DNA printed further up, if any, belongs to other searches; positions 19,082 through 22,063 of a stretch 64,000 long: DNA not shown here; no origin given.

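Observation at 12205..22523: Eleven-gene operon of unknowns: YidD fusion, HerA/FtsK-type ATPase, five paralogous 6-TM proteins, poly-acidic zincin, SPFH-SHOCT. Candidate undescribed membrane machine.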

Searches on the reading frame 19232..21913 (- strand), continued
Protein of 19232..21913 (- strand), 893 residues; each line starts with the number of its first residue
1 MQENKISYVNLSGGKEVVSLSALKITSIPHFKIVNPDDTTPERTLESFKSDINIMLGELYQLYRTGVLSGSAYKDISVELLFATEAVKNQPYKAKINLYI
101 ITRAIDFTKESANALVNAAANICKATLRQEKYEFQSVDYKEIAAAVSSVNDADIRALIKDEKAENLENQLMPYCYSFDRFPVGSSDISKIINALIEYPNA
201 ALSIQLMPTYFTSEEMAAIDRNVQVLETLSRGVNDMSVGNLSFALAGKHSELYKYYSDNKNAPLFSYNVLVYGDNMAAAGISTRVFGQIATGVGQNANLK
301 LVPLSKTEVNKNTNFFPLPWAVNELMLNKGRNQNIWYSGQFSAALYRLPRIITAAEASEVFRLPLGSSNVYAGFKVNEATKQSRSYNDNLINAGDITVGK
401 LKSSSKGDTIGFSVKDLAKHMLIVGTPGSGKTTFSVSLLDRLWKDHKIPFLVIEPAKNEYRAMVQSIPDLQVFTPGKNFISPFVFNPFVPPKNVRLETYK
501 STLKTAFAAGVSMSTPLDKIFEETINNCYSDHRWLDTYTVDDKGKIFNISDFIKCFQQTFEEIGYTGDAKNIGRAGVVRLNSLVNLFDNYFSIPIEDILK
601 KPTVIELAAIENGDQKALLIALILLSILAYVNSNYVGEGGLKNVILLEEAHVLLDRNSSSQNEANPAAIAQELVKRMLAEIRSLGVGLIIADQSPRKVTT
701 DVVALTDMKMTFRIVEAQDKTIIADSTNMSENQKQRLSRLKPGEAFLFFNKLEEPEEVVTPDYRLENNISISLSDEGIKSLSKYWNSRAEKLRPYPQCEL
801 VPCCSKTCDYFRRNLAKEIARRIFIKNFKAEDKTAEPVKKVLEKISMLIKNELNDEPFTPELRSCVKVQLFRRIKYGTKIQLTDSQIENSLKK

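Call 56: fold_search(model_id=the predicted structure, library=pdb)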
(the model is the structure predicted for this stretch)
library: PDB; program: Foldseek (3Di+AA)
matches with E <= 10: 373; with E <= 0.001: 14
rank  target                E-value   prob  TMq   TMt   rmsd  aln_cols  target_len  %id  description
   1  7o42_A                1.5e-07  1.00  0.21  0.20  21.9       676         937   12  TrwK/VirB4unbound trimer of dimers complex (with Hcp1) from the R388 type IV secretion system determined by cryo-EM. (released 2022-06-22)
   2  8rtd_T                5.9e-07  1.00  0.21  0.23  21.4       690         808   11  Stalk-Arches-IMC structure from the fully-assembled R388 type IV secretion system determined by cryo-EM. (released 2024-06-19)
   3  8rtd_O                7.2e-07  1.00  0.21  0.23  21.1       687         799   11  Stalk-Arches-IMC structure from the fully-assembled R388 type IV secretion system determined by cryo-EM. (released 2024-06-19)
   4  8rtd_g                8.4e-07  1.00  0.21  0.24  21.0       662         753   12  Stalk-Arches-IMC structure from the fully-assembled R388 type IV secretion system determined by cryo-EM. (released 2024-06-19)
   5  8rtd_P                1.0e-06  1.00  0.21  0.24  21.3       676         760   12  Stalk-Arches-IMC structure from the fully-assembled R388 type IV secretion system determined by cryo-EM. (released 2024-06-19)
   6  7o43_B                1.3e-06  1.00  0.22  0.24  20.7       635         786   11  TrwK/VirB4unbound dimer complex from R388 type IV secretion system determined by cryo-EM. (released 2022-06-22)
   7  7o42_E                1.5e-06  1.00  0.21  0.20  21.5       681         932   11  TrwK/VirB4unbound trimer of dimers complex (with Hcp1) from the R388 type IV secretion system determined by cryo-EM. (released 2022-06-22)
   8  7o43_A                2.2e-06  1.00  0.21  0.24  19.8       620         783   11  TrwK/VirB4unbound dimer complex from R388 type IV secretion system determined by cryo-EM. (released 2022-06-22)
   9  8rtb_A                2.5e-06  1.00  0.21  0.25  19.6       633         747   10  Extended inner membrane complex (IMC) protomer structure (TrwM/VirB3-TrwK/VirB4-TrwI/VirB6-TrwG/VirB8-TrwE/VirB10) fro (released 2024-06-19)
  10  8rtd_V                2.7e-06  1.00  0.21  0.25  22.1       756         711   12  Stalk-Arches-IMC structure from the fully-assembled R388 type IV secretion system determined by cryo-EM. (released 2024-06-19)
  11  8rtb_B                2.8e-06  1.00  0.21  0.28  17.6       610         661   10  Extended inner membrane complex (IMC) protomer structure (TrwM/VirB3-TrwK/VirB4-TrwI/VirB6-TrwG/VirB8-TrwE/VirB10) fro (released 2024-06-19)
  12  7o41_B                4.2e-06  1.00  0.20  0.25  10.3       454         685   10  Hexameric composite model of the Inner Membrane Complex (IMC) with the Arches from the fully-assembled R388 type IV se (released 2022-06-22)
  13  8rtd_h                4.9e-06  1.00  0.22  0.38  14.5       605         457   10  Stalk-Arches-IMC structure from the fully-assembled R388 type IV secretion system determined by cryo-EM. (released 2024-06-19)
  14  7o41_A                9.5e-05  0.97  0.20  0.23  21.5       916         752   10  Hexameric composite model of the Inner Membrane Complex (IMC) with the Arches from the fully-assembled R388 type IV se (released 2022-06-22)
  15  8zlt_B                3.9e-02  0.30  0.10  0.16  16.0       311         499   13  Co-crystal structure of MaDS1 with diene (released 2025-08-13)
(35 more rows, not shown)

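Call 57: search_dna_similar(query=window:19232-21913:-, collection=plasmids, mode=protein, max_evalue=0.00001, max_rows=25)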
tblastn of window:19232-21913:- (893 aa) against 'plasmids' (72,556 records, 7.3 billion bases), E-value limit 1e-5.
Records with a match: 44; places in all: 46; records where one place covers at least 80% of the query: 1.
Best place of each record, by identity: <60% 44.
By first word of the organism name: Streptomyces 20; Lactococcus 5; Embleya 2; Rhodococcus 2; Priestia 1; Photobacterium 1; Hymenobacter 1; Acinetobacter 1; Nocardia 1; Kocuria 1; and 9 more.
By predicted mobility (MOB-suite, as given by PLSDB): non-mobilizable 25; mobilizable 13; conjugative 6.
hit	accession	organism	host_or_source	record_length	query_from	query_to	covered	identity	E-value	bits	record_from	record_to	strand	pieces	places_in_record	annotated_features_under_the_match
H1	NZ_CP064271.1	Priestia megaterium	cell culture,Zoo anteater area soil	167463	9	812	90%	32.4%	2e-103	361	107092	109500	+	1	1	hypothetical protein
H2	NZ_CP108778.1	Embleya sp. NBC_00896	-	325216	340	761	47%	29.4%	3e-38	163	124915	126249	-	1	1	DUF87 domain-containing protein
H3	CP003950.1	Rhodococcus opacus PD630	-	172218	391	786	44%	29.4%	4e-33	146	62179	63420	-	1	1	hypothetical protein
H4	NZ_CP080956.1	Rhodococcus opacus PD630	cell culture,environmental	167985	391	786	44%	29.4%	6e-33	145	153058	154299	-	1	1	DUF87 domain-containing protein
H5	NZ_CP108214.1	Streptomyces sp. NBC_00105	-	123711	414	748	38%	34.3%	1e-37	160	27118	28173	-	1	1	DUF87 domain-containing protein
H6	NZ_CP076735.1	Photobacterium damselae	fish,whole organism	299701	410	748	38%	33.5%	3e-36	156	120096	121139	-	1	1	ATP-binding protein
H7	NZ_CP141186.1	Hymenobacter sp. GOD-10R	single cell,Crepidiastrum sonchifolium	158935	347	755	46%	27.8%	3e-25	121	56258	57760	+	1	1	hypothetical protein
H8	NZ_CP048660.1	Acinetobacter piscicola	Pig,feces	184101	406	748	38%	32.2%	2e-29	134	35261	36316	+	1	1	ATP-binding protein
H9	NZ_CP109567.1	Nocardia sp. NBC_01377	-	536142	396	761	41%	29.6%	2e-31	141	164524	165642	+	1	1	ATP-binding protein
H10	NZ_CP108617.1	Streptomyces avidinii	-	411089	411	755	39%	30.9%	3e-32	144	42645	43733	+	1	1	DUF87 domain-containing protein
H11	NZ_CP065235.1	Streptomyces clavuligerus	cell culture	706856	394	761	41%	28.6%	3e-34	150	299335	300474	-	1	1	ATP-binding protein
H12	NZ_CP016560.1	Streptomyces clavuligerus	-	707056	394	761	41%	28.6%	3e-34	150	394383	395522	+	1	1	ATP-binding protein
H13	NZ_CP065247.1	Streptomyces clavuligerus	cell culture,lab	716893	394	761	41%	28.6%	3e-34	150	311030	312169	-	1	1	ATP-binding protein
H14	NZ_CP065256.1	Streptomyces clavuligerus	cell culture,lab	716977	394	761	41%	28.6%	3e-34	150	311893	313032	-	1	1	ATP-binding protein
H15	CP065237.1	Streptomyces clavuligerus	cell culture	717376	394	761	41%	28.6%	3e-34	150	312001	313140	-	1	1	ATP-binding protein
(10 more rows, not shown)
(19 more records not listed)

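Call 58: search_protein_representatives(protein=window:19232-21913:-)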
Query: 893 residues. Proteins with E-value up to 0.001 (for the whole library): 5079; up to 1e-10: 3602; up to 1e-30: 1541. The best 150 are listed.
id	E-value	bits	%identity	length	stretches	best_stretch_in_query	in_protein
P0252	0.0e+00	1163.1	58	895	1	11-893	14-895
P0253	1.6e-258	876.5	47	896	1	7-891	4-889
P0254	1.8e-249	846.6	49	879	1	14-883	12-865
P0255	2.4e-248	842.8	51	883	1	53-893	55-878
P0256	3.1e-245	832.6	48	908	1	49-881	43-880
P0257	8.2e-242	821.2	48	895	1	16-891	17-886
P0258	7.6e-235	798.2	47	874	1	13-887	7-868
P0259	1.7e-233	793.7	45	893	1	20-892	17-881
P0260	2.6e-228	776.6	64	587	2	444-893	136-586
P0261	1.5e-225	767.5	43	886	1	9-885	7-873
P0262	3.2e-223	759.7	43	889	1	4-879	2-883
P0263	1.9e-220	750.6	52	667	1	132-795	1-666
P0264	5.5e-219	745.7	56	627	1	11-629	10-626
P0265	2.6e-211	720.4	49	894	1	22-864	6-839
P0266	5.1e-204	696.2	42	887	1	18-885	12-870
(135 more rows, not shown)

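Call 59: get_annotated_region(hit=H1, flank=9000)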
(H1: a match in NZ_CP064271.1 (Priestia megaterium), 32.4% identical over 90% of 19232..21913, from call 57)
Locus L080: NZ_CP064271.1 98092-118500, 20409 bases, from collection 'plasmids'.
description: Priestia megaterium strain N447-3 plasmid pN447-3.1, complete sequence
organism: Priestia megaterium (NCBI taxid 1404)
taxonomy: Bacteria; Bacillota; Bacilli; Bacillales; Bacillaceae; Priestia; Priestia megaterium
host: -; source: cell culture,Zoo anteater area soil; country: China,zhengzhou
typing (MOB-suite, as given by PLSDB): mobilizable; replicon rep_cluster_385; relaxase MOBP
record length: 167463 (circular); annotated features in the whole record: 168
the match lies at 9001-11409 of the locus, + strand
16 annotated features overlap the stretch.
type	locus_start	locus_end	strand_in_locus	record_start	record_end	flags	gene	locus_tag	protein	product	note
CDS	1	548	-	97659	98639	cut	-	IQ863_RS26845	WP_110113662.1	alpha/beta hydrolase family protein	-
CDS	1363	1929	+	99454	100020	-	-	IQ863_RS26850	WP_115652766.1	hypothetical protein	-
CDS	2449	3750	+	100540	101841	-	-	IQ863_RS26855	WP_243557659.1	replication protein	-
CDS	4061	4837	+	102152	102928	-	-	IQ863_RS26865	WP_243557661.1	plasmid stabilization protein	-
CDS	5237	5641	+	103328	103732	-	-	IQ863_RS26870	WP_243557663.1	hypothetical protein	-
CDS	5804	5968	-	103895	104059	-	-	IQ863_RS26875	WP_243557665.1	hypothetical protein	-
CDS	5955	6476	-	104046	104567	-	-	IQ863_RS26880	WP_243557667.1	hypothetical protein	-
CDS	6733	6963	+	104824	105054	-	-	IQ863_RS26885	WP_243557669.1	helix-turn-helix domain-containing protein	-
CDS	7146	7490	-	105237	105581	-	-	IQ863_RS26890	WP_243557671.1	hypothetical protein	-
CDS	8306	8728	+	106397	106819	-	-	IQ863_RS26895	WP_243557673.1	hypothetical protein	-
CDS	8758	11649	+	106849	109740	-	-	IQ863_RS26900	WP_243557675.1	hypothetical protein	-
CDS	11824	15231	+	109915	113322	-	-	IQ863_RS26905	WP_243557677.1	hypothetical protein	-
CDS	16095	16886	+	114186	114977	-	-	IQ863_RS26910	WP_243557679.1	STAS domain-containing protein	-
CDS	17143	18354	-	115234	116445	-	-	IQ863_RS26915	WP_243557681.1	macrolide family glycosyltransferase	-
CDS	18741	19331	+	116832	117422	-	-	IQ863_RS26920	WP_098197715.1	TetR/AcrR family transcriptional regulator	GO:0006355 - regulation of DNA-templated transcription [Evidence IEA]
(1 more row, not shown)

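Call 69: search_protein_families(library=pfam, alignment_id=A8, max_evalue=0.01)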
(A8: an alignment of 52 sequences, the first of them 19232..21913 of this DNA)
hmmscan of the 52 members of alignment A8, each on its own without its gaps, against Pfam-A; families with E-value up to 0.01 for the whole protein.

A. member 1, window:19232-21913:- (893 aa): 12 families
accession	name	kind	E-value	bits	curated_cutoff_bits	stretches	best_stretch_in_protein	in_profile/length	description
PF01935.23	DUF87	-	1.3e-10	42.2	23.2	1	396-624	1-217/220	Helicase HerA, central domain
PF07088.17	GvpD_P-loop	-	0.00015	22.1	24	1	414-450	6-42/189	GvpD gas vesicle protein, P-loop domain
PF04665.18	Pox_A32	-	0.00017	21.6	22.8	1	420-464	15-59/242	Poxvirus A32 protein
PF01580.24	FtsK_SpoIIIE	-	0.00024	21.1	24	1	406-461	27-85/221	FtsK/SpoIIIE family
PF13401.12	AAA_22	-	0.00062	20.5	27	0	418-465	5-52/130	AAA domain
PF04851.21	ResIII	-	0.0007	20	22.5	1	414-458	19-64/164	Type III restriction enzyme, res subunit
PF00004.35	AAA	-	0.00086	20.2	21.2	0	421-451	1-27/131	ATPase family associated with various cellular activities (AAA)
PF00448.28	SRP54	-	0.0016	18.6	22.7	0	420-452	3-35/196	SRP54-type protein, GTPase domain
PF20720.3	nSTAND3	-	0.0029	17.8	27.2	0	419-447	18-46/155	Novel STAND NTPase 3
PF13671.12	AAA_33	-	0.0031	18.3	27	0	422-441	3-22/143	AAA domain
PF10412.15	TrwB_AAD_bind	-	0.0049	16.2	20.5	0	410-442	7-39/387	Type IV secretion-system coupling protein DNA-binding domain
PF13177.12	DNA_pol3_delta2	-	0.0052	17.2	27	0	84-115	90-121/161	DNA polymerase III, delta subunit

B. families by the number of members that match (of 52 scanned): 32 families (the first 25 are shown)
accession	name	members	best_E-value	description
PF01935.23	DUF87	46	2.8e-12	Helicase HerA, central domain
PF01580.24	FtsK_SpoIIIE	27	1.8e-05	FtsK/SpoIIIE family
PF13401.12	AAA_22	25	1.5e-06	AAA domain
PF04851.21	ResIII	24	3.4e-05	Type III restriction enzyme, res subunit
PF20720.3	nSTAND3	23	1.9e-05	Novel STAND NTPase 3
PF00004.35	AAA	22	4.5e-07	ATPase family associated with various cellular activities (AAA)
PF05872.18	HerA_C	21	3.4e-08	Helicase HerA-like C-terminal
PF10412.15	TrwB_AAD_bind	20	8.8e-07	Type IV secretion-system coupling protein DNA-binding domain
PF07088.17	GvpD_P-loop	12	0.00015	GvpD gas vesicle protein, P-loop domain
PF04665.18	Pox_A32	11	6.2e-05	Poxvirus A32 protein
PF13191.12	AAA_16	7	0.00042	AAA ATPase domain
PF19044.6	P-loop_TraG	6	2.5e-05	TraG P-loop domain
PF09848.15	SLFN-g3_helicase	6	2.9e-05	Schlafen group 3, DNA/RNA helicase domain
PF06745.19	ATPase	5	7e-05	KaiC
PF13238.12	AAA_18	5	0.00069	AAA domain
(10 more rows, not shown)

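Call 73: search_protein_families(library=pfam, alignment_id=A9, max_evalue=0.0001)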
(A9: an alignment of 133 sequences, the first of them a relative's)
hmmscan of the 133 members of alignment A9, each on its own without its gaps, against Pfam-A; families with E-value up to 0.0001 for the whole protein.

A. member 1, L003:530-895:+ (121 aa): 0 families

B. families by the number of members that match (of 133 scanned): 137 families (the first 25 are shown)
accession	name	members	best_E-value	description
PF00589.27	Phage_integrase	6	3.3e-31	Phage integrase family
PF01381.28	HTH_3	4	6.2e-16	Helix-turn-helix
PF14659.12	Phage_int_SAM_3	4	3.6e-11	Phage integrase, N-terminal SAM-like domain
PF12844.13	HTH_19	4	6.6e-09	Helix-turn-helix domain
PF00239.26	Resolvase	3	3.2e-29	Resolvase, N terminal domain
PF13560.12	HTH_31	3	3.1e-11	Helix-turn-helix domain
PF13336.12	AcetylCoA_hyd_C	2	2.5e-59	Acetyl-CoA hydrolase/transferase C-terminal domain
PF19789.6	DUF6273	2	1.3e-25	Domain of unknown function (DUF6273)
PF02550.21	AcetylCoA_hydro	2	1.6e-25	Acetyl-CoA hydrolase/transferase N-terminal domain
PF00004.35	AAA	2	5e-25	ATPase family associated with various cellular activities (AAA)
PF02518.31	HATPase_c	2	3.5e-23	Histidine kinase-, DNA gyrase B-, and HSP90-like ATPase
PF13102.12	Phage_int_SAM_5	2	1.5e-21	Phage integrase SAM-like domain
PF00512.31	HisKA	2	2.1e-15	His Kinase A (phospho-acceptor) domain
PF08239.17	SH3_3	2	3.6e-11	Bacterial SH3 domain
PF13240.11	Zn_Ribbon_1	2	1.8e-08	zinc-ribbon domain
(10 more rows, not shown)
